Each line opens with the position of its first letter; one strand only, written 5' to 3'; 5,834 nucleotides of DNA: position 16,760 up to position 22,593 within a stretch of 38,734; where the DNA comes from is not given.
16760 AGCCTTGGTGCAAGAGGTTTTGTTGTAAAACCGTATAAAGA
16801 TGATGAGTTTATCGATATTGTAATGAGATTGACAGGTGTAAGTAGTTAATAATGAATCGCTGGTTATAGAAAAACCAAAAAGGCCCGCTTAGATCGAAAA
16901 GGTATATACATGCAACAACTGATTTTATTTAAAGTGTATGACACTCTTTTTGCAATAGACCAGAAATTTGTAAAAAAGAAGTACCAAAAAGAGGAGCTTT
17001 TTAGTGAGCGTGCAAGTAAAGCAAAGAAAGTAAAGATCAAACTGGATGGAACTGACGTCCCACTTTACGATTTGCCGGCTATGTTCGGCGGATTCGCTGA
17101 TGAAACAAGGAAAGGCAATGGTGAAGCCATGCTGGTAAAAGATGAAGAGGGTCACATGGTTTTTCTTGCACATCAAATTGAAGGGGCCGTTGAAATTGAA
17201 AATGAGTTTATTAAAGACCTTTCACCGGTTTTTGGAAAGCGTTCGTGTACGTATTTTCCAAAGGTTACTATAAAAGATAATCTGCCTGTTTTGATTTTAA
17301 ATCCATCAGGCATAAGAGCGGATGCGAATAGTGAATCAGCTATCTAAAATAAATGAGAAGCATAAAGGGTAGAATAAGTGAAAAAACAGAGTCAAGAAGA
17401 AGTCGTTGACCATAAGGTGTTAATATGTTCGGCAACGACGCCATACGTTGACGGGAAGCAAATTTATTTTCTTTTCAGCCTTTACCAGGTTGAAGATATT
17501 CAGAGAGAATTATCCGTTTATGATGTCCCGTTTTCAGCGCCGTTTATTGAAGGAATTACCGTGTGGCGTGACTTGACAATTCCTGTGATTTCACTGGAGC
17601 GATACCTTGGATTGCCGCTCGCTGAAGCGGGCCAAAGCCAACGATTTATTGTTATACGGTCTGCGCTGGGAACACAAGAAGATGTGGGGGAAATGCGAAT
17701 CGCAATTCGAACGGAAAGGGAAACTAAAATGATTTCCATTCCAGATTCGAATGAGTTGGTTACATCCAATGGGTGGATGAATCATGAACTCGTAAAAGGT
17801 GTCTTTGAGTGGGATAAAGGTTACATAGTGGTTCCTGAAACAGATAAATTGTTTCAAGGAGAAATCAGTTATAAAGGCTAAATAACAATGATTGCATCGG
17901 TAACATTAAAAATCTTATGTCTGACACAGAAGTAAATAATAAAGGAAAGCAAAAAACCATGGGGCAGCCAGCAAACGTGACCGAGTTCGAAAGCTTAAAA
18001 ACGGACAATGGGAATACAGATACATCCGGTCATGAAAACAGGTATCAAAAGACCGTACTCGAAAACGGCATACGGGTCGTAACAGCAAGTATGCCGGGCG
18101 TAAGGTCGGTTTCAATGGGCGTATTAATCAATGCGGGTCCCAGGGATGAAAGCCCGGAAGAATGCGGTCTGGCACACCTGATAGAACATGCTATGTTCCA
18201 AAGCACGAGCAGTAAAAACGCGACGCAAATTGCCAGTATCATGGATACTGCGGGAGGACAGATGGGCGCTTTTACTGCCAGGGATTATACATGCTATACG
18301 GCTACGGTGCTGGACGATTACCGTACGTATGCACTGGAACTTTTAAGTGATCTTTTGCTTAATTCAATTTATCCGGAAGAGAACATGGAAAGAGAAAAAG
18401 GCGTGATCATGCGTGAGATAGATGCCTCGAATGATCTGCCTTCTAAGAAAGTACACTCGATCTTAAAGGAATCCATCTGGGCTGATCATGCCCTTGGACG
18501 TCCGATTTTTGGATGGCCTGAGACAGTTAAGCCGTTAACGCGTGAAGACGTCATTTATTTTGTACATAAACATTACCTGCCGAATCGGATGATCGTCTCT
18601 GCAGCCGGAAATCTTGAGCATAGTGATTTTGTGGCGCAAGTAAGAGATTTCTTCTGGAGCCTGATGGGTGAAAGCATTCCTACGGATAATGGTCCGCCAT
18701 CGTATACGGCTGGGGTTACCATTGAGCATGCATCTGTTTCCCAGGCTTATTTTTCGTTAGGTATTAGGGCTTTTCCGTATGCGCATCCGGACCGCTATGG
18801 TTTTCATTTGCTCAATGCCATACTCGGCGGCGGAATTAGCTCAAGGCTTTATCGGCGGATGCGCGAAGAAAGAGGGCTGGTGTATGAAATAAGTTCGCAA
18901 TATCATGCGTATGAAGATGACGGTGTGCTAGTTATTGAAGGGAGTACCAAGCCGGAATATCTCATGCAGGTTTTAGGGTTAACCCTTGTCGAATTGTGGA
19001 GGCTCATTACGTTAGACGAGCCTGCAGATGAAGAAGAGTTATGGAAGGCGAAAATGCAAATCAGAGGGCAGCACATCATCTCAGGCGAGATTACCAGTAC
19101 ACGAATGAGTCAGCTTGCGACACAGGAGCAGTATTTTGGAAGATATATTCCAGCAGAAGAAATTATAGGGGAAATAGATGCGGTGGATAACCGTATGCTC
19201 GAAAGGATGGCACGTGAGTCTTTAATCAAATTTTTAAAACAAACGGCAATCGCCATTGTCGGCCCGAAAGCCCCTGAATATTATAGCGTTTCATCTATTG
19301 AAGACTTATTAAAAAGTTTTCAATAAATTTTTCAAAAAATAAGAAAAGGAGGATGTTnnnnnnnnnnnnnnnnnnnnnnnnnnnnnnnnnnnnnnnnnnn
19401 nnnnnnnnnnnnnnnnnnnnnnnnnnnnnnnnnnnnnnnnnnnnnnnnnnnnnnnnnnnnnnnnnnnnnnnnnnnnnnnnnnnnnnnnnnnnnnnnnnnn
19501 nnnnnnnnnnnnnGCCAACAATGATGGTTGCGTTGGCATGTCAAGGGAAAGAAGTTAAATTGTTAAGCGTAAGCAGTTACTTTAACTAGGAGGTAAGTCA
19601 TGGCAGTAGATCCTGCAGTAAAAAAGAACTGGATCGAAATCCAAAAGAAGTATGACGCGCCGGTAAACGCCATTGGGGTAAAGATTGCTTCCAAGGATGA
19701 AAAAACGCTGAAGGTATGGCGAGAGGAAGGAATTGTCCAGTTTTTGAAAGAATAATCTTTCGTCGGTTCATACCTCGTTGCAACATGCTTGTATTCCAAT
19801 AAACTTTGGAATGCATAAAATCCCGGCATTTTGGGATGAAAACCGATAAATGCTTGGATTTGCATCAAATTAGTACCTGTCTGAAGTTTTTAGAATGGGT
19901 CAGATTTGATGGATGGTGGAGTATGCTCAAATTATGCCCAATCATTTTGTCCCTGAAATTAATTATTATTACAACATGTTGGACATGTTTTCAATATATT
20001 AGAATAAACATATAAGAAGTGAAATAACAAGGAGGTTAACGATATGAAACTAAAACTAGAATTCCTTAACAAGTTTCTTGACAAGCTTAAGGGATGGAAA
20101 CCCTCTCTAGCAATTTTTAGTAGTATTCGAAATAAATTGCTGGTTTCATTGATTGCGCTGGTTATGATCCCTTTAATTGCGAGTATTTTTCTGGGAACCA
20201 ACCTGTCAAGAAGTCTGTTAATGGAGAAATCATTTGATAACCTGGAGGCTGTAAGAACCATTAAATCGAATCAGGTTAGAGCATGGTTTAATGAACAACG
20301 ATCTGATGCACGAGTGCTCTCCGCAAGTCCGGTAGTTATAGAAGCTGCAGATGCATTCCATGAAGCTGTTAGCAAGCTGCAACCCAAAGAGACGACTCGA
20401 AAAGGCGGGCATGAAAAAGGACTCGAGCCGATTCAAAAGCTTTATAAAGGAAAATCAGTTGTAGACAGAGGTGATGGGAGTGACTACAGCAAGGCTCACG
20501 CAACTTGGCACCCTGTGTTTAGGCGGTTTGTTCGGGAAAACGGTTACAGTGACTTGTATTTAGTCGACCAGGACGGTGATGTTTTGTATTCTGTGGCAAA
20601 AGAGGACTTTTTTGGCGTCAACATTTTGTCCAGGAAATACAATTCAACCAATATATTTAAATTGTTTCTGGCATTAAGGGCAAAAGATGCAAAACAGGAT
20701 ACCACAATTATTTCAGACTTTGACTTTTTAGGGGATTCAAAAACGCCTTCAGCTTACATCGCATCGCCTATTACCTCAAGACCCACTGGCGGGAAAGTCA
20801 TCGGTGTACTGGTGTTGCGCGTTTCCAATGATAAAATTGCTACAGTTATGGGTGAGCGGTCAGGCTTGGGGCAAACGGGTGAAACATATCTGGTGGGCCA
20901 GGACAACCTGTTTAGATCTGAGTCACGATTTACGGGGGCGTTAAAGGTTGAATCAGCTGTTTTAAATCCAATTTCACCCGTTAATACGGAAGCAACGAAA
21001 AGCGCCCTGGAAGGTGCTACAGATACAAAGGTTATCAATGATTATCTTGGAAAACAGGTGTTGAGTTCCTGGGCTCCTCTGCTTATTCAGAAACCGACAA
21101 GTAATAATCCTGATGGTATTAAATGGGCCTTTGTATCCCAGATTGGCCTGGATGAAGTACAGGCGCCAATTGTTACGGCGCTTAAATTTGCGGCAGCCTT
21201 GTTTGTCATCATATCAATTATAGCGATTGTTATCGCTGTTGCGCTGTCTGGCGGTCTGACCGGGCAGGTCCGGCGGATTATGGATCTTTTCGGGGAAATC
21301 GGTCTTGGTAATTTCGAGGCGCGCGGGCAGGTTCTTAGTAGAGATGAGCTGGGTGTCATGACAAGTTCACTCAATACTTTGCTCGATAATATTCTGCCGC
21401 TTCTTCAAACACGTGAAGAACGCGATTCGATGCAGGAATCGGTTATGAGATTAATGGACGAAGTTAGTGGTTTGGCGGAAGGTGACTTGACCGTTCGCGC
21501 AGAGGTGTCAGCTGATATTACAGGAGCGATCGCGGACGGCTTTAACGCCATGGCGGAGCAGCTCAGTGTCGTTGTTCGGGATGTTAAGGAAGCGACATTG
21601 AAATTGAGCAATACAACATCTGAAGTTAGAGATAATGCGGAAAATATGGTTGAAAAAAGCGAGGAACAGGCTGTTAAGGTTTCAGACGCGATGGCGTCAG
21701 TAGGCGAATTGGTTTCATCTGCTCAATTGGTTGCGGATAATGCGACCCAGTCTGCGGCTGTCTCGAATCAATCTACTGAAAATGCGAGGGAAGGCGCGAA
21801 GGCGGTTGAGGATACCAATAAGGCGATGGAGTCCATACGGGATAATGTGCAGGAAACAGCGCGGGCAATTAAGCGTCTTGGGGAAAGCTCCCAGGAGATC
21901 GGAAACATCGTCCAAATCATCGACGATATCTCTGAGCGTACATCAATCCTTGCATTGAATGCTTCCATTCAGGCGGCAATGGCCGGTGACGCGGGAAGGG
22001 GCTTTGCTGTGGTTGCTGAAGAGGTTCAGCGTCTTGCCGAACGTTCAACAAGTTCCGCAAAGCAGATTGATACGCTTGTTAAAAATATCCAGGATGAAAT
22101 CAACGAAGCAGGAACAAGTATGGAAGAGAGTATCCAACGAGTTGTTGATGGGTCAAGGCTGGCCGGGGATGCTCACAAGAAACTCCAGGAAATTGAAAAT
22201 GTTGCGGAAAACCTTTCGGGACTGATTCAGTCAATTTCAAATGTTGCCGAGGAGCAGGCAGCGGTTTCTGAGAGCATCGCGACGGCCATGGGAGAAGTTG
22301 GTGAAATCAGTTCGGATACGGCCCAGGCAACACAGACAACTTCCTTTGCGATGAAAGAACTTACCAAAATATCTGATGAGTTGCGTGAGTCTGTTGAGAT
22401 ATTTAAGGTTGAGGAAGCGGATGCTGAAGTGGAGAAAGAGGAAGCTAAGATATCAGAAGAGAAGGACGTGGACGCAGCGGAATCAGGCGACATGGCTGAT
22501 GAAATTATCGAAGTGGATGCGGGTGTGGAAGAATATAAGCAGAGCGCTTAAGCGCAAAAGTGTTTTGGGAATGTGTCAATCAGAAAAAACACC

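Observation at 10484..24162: Methylation-less, type IV pilus/ACF-like chemosensory module with non-chemotaxis passengers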

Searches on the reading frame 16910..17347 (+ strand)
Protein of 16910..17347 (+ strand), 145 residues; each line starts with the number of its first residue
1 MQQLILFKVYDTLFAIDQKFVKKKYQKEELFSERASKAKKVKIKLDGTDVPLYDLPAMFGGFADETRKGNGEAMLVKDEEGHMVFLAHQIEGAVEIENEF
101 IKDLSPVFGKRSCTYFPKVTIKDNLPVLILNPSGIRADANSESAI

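Call 5: search_protein_families(library=pfam, proteins=[window:16910-17347:+], max_evalue=0.1)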
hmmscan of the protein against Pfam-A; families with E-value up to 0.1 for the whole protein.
window:16910-17347:+ (145 aa): 1 family
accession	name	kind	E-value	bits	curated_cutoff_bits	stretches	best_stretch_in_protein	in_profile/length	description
PF01584.24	CheW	-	3.6e-08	33.6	23.5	1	3-135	1-133/138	CheW-like domain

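Call 7: search_protein_families(library=ncbifam, proteins=[window:16910-17347:+], max_evalue=1)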
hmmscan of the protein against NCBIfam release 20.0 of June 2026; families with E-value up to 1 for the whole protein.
window:16910-17347:+ (145 aa): 0 families

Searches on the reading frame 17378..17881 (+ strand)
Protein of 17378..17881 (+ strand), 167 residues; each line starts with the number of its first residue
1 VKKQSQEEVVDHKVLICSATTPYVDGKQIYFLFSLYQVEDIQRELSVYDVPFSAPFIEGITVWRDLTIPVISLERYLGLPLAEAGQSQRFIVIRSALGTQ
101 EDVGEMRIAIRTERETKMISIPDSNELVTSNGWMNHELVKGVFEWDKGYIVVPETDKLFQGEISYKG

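Call 5: search_protein_families(library=pfam, proteins=[window:17378-17881:+], max_evalue=0.1)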
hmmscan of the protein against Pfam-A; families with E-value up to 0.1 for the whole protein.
window:17378-17881:+ (167 aa): 1 family
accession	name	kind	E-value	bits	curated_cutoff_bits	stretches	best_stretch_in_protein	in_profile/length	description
PF01584.24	CheW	-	1.2e-11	44.8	23.5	1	30-160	11-135/138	CheW-like domain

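Call 7: search_protein_families(library=ncbifam, proteins=[window:17378-17881:+], max_evalue=1)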
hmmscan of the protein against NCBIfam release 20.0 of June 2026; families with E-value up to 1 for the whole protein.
window:17378-17881:+ (167 aa): 0 families

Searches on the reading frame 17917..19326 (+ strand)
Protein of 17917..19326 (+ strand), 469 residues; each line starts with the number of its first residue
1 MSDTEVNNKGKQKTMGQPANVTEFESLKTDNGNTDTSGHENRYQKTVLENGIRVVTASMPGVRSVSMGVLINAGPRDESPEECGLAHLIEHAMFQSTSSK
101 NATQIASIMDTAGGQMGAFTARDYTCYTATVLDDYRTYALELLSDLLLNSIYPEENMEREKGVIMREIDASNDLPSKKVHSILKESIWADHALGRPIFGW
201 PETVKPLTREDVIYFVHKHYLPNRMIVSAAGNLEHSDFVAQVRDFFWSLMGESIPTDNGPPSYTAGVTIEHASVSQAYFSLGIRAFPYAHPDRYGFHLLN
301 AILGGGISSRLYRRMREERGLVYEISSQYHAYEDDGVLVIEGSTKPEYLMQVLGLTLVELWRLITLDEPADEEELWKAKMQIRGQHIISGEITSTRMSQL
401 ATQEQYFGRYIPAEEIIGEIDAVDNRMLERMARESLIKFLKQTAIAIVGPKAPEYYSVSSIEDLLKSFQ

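Call 5: search_protein_families(library=pfam, proteins=[window:17917-19326:+], max_evalue=0.1)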
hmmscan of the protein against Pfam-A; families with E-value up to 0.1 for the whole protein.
window:17917-19326:+ (469 aa): 3 families
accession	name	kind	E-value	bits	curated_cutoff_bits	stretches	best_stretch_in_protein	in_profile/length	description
PF05193.26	Peptidase_M16_C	-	2.9e-31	109.2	23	1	207-381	2-180/181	Peptidase M16 inactive domain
PF00675.25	Peptidase_M16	-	2.5e-30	105.8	22.3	1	53-198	1-146/149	Insulinase (Peptidase family M16)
PF08784.17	RPA_C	-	0.016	16.3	22.6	0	127-184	38-91/106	Replication protein A C terminal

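Call 7: search_protein_families(library=ncbifam, proteins=[window:17917-19326:+], max_evalue=1)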
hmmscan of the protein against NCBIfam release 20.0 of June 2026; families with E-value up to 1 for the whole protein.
window:17917-19326:+ (469 aa): 4 families
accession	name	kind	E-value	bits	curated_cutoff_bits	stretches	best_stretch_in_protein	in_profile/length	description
NF047422.1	YfmF_fam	equivalog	3.1e-18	65.9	285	1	148-434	115-400/412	EF-P 5-aminopentanol modification-associated protein YfmF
NF047421.1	YfmH_fam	equivalog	7e-17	61.7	250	1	84-244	61-216/425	EF-P 5-aminopentanol modification-associated protein YfmH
NF011681.0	PRK15101.1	equivalog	1.5e-10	39.8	765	1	39-225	40-231/961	pitrilysin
TIGR02110.1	PQQ_syn_pqqF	equivalog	4.7e-08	32.3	320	1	46-193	3-151/697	pyrroloquinoline quinone biosynthesis protein PqqF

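Call 95: search_solved_structures(query=window:17917-19323:+, max_evalue=1e-10)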
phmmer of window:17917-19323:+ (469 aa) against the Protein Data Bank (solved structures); distinct sequences matched with E-value up to 1e-10: 71 (the best 60 are shown).
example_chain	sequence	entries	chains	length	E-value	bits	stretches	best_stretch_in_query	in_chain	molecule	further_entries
3hdi_A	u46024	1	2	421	5.3e-72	246.1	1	47-434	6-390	Processing protease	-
8bep_B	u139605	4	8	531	2.7e-48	168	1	45-451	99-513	Probable mitochondrial-processing peptidase subunit beta, mitochondrial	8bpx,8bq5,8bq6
8zno_B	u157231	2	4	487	1.4e-47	165.6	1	45-455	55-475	Mitochondrial-processing peptidase subunit beta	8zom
7jrg_A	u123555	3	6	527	1.9e-47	165.2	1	45-455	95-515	Mitochondrial-processing peptidase subunit beta, mitochondrial isoform X1 | MPP-beta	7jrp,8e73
9f5x_1M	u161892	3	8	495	5.3e-41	143.9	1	45-434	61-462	MPP-Beta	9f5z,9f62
9g9t_D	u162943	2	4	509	1.1e-40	142.9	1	45-305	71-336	Putative peptidase M16 family protein | Putative peptidase M16 family potein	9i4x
3eoq_A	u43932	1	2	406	2.7e-40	141.6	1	44-433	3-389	Putative zinc protease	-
7v4y_A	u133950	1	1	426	5.6e-40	140.6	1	42-433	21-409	Putative zinc protease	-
8q1b_A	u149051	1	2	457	9e-37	130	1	44-449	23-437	Probable mitochondrial-processing peptidase subunit beta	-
3cwb_A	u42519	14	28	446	7.4e-34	120.4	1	45-450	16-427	MITOCHONDRIAL UBIQUINOL-CYTOCHROME-C REDUCTASE COMPLEX CORE PROTEIN I | UBIQUINOL-CYTOCHROME-C REDUCTASE COMPLEX CORE PROTEIN I, MITOCHONDRIAL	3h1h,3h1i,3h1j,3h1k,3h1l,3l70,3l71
1hr6_B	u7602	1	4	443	7.5e-34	120.4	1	47-425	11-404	MITOCHONDRIAL PROCESSING PEPTIDASE BETA SUBUNIT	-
1hr7_B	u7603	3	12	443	2e-33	119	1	47-425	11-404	MITOCHONDRIAL PROCESSING PEPTIDASE BETA SUBUNIT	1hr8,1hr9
8ab6_A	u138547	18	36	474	7.1e-32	113.9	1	46-450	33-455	YALI0A14806p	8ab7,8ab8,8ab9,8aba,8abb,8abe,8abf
6haw_A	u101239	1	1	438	4.9e-31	111.1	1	44-433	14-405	Cytochrome b-c1 complex subunit 1, mitochondrial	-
7r3v_A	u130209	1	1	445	5.5e-31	110.9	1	44-433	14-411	Cytochrome b-c1 complex subunit 1, mitochondrial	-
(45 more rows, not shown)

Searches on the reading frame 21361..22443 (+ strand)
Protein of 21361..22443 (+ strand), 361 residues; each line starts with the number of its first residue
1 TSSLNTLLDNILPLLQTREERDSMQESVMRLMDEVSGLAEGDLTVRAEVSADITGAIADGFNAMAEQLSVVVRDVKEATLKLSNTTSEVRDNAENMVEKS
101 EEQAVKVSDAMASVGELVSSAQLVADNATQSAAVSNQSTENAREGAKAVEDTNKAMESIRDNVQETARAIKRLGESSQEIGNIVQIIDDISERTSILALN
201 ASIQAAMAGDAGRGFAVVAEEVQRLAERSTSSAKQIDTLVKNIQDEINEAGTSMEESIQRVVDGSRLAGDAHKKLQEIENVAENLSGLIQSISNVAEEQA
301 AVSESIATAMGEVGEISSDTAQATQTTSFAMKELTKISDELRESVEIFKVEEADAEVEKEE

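Call 71: search_solved_structures(query=window:21361-22443:+, max_evalue=0.00001, show_alignments=4)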
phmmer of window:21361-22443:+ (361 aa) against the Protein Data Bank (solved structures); distinct sequences matched with E-value up to 0.00001: 13.
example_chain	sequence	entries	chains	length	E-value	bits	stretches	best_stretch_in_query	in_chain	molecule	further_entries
2ch7_A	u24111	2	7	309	1.2e-30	110.6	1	71-348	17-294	METHYL-ACCEPTING CHEMOTAXIS PROTEIN | Methyl-accepting chemotaxis protein 2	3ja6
2ch7_B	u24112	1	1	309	2.1e-30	109.7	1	71-348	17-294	METHYL-ACCEPTING CHEMOTAXIS PROTEIN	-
3ja6_H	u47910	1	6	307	2.2e-30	109.7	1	71-348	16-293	Methyl-accepting chemotaxis protein 2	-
6s1k_E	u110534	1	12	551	3.9e-26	95.7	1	26-356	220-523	Methyl-accepting chemotaxis protein I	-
8c5v_I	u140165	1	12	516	6.2e-25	91.8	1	26-349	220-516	Methyl-accepting chemotaxis protein I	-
3zx6_A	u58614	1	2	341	1.2e-24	90.9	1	27-354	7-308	HAMP, METHYL-ACCEPTING CHEMOTAXIS PROTEIN I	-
6s18_A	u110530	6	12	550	1.8e-23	87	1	73-350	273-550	Aromatic acid chemoreceptor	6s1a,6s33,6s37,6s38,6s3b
1qu7_A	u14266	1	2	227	4.4e-20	75.8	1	101-352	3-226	METHYL-ACCEPTING CHEMOTAXIS PROTEIN I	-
31cj_A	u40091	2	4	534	1.4e-15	61.1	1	92-307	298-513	Aerotaxis receptor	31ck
3g6b_A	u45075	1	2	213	1.1e-13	54.8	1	148-305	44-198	Methyl-accepting chemotaxis protein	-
3g67_A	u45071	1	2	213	5.5e-13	52.6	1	148-305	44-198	Methyl-accepting chemotaxis protein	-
4jpb_B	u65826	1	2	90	2.5e-11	47.1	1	172-243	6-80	Methyl-accepting chemotaxis protein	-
3ur1_C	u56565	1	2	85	3.9e-11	46.5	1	175-243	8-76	Methyl-accepting chemotaxis protein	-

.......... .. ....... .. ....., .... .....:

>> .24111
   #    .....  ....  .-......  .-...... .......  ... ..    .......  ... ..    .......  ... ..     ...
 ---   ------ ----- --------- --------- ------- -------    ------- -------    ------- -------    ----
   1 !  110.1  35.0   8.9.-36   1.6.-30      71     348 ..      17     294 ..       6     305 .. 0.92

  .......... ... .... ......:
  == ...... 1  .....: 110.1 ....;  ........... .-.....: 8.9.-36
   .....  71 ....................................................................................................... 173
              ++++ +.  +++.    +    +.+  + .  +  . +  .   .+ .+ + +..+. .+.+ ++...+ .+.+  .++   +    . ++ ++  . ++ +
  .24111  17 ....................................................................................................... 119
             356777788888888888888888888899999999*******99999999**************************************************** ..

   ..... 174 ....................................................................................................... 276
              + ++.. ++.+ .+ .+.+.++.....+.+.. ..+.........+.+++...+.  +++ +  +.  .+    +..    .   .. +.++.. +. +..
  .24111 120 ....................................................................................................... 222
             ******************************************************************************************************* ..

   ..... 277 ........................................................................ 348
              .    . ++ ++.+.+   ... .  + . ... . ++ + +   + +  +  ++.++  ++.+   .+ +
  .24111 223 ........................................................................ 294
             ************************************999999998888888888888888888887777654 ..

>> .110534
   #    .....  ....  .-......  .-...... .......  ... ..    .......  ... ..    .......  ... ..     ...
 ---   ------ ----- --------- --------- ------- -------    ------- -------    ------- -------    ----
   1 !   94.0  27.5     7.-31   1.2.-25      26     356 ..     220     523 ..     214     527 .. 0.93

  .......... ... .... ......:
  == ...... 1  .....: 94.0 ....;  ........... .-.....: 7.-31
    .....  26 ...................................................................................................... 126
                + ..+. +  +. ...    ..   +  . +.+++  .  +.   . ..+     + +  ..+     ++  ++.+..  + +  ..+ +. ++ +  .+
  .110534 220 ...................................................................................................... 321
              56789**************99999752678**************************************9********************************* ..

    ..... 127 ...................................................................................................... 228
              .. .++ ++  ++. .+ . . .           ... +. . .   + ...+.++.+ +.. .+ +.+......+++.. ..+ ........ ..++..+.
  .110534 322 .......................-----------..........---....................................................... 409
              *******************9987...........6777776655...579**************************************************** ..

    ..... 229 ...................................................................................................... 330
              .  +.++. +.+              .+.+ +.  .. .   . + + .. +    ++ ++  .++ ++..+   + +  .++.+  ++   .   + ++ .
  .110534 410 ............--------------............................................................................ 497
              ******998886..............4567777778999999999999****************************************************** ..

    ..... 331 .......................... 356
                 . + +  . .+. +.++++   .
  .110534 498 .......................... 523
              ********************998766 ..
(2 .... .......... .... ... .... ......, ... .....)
